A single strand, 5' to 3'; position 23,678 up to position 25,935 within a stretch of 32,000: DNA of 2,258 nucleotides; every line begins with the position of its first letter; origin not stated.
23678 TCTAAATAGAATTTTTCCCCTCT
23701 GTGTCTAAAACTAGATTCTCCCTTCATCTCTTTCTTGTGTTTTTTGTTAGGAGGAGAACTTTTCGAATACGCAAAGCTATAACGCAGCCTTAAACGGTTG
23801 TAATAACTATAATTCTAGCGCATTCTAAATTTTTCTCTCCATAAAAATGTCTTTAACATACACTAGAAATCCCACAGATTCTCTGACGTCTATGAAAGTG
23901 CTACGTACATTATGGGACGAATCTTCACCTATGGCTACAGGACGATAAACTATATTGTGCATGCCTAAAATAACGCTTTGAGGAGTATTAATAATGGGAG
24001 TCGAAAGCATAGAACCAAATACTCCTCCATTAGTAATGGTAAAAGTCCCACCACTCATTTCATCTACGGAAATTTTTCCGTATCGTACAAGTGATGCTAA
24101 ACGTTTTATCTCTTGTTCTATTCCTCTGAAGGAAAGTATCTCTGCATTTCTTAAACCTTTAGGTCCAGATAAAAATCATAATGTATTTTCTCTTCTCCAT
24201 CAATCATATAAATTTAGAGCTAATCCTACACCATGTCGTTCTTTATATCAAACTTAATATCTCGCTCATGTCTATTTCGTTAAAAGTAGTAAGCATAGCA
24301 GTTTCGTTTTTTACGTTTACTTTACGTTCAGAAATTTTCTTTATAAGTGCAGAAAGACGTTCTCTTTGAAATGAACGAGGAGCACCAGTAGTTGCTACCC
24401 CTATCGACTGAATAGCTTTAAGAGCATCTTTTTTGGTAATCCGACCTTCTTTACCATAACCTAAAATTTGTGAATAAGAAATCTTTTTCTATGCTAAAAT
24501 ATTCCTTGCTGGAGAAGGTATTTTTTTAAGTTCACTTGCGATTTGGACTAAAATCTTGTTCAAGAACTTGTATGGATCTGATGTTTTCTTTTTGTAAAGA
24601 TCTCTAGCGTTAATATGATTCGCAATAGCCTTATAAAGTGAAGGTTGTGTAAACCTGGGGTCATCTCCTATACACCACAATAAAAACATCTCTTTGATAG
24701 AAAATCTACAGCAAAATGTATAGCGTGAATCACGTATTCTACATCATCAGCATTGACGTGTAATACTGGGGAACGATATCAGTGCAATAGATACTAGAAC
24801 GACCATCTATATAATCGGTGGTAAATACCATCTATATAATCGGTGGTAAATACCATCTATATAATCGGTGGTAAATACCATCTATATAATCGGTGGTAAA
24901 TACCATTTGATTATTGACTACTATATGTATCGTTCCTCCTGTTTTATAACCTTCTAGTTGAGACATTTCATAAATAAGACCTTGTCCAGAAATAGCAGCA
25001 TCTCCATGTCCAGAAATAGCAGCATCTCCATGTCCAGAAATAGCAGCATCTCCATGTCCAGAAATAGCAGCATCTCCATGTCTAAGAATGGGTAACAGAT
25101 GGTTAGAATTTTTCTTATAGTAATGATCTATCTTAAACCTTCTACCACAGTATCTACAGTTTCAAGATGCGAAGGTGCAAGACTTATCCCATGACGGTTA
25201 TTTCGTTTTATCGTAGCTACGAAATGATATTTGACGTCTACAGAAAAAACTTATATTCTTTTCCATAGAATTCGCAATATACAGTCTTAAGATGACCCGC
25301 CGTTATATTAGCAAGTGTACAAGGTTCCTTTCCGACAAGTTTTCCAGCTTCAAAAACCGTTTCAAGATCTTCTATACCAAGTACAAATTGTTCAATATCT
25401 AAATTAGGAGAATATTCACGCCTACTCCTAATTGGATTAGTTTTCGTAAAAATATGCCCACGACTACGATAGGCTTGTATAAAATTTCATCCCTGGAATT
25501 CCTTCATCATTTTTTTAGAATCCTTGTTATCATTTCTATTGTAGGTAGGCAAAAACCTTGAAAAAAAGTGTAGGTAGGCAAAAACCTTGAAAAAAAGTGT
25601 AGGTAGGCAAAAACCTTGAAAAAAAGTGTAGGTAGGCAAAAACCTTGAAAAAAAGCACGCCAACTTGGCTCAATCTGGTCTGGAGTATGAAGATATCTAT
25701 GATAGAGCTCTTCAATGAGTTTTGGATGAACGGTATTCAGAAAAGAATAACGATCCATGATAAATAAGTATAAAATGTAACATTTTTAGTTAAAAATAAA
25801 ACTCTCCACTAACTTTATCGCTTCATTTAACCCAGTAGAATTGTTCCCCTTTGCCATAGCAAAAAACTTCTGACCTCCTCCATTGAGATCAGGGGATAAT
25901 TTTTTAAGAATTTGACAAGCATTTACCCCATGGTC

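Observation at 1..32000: Dense set of locally derived tandem arrays that largely avoid intact coding sequence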

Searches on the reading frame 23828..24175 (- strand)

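Call 47: search_protein_families(library=pfam, max_evalue=0.01, proteins=[window:23828-24175:-])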
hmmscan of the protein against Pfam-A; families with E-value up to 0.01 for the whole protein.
window:23828-24175:- (116 aa): 1 family
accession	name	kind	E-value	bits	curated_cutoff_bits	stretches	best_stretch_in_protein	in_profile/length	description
PF00198.28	2-oxoacid_dh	-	3e-23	82.9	23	1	8-84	113-189/232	2-oxoacid dehydrogenases acyltransferase (catalytic domain)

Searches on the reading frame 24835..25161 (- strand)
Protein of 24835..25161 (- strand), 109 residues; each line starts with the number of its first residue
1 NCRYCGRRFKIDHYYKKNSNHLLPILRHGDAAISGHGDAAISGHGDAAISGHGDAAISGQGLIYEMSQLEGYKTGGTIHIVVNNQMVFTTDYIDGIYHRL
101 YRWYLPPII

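Call 47: search_protein_families(library=pfam, max_evalue=0.01, proteins=[window:24835-25161:-])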
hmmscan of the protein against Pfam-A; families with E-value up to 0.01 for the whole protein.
window:24835-25161:- (109 aa): 1 family
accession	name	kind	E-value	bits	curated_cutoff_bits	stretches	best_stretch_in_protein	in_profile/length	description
PF00676.26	E1_dh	-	3.4e-07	29.9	22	1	41-93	119-170/300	Dehydrogenase E1 component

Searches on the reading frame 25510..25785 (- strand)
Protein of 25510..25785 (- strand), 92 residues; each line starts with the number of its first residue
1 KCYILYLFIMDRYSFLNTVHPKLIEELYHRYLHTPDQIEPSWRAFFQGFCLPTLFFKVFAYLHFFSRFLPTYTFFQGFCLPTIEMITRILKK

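Call 47: search_protein_families(library=pfam, max_evalue=0.01, proteins=[window:25510-25785:-])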
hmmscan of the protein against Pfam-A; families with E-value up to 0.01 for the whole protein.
window:25510-25785:- (92 aa): 1 family
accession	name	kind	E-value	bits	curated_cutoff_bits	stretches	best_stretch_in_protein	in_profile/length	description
PF16078.10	2-oxogl_dehyd_N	-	7.2e-11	41.9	27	1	14-49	2-37/41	2-oxoglutarate dehydrogenase N-terminus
